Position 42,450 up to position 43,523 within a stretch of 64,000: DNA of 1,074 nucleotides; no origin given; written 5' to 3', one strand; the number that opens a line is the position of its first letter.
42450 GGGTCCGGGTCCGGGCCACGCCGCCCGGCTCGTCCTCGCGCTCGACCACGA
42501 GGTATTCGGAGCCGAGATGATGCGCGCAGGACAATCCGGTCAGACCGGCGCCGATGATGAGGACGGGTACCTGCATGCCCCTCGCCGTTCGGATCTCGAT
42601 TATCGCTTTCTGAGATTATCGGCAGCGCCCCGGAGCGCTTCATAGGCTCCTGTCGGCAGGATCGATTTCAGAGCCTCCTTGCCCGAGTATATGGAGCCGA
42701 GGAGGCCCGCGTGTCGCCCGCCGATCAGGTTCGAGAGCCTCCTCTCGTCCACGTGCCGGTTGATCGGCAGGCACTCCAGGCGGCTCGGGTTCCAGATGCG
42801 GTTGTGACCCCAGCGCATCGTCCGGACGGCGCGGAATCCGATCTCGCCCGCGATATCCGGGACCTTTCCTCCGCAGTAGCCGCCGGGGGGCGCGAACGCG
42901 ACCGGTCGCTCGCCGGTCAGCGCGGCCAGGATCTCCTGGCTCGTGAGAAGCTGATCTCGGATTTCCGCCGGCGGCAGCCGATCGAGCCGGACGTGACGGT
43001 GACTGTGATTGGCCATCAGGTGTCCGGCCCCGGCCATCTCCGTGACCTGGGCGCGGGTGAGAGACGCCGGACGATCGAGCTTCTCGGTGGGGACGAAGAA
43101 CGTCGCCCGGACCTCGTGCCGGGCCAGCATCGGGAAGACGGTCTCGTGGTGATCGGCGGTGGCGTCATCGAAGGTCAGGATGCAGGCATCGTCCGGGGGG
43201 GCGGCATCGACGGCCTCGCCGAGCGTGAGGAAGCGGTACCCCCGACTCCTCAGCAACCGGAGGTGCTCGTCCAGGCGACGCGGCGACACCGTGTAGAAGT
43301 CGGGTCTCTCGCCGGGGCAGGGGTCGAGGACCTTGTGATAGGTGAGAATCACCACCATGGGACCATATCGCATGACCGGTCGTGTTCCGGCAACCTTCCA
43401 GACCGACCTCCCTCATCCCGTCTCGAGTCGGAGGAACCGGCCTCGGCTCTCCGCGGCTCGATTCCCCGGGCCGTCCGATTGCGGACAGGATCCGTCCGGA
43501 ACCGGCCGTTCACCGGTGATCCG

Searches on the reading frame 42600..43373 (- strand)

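Call 52: search_protein_families(library=ncbifam, proteins=[window:42600-43373:-], max_evalue=1e-10)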
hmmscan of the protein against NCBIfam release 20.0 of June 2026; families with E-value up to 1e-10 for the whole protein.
window:42600-43373:- (257 aa): 5 families
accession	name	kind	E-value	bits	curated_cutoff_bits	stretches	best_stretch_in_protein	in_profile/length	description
TIGR02764.1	spore_ybaN_pdaB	equivalog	2.6e-15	56.7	237.4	1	64-184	8-125/191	polysaccharide deacetylase family sporulation protein PdaB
TIGR03938.2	deacetyl_PgaB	equivalog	1.1e-14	53.7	321.9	1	7-103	3-105/621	poly-beta-1,6-N-acetyl-D-glucosamine N-deacetylase PgaB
TIGR02873.1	spore_ylxY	hypoth_equivalog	2.4e-13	50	391.5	1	74-183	98-203/268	probable sporulation protein, polysaccharide deacetylase family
NF045821.1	PgAcgDacpgdA1_Bac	equivalog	1.6e-12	46.9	400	1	65-167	91-190/282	peptidoglycan-N-acetylglucosamine deacetylase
TIGR02884.1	spore_pdaA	equivalog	5e-11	42.7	298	0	65-183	40-156/224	delta-lactam-biosynthetic de-N-acetylase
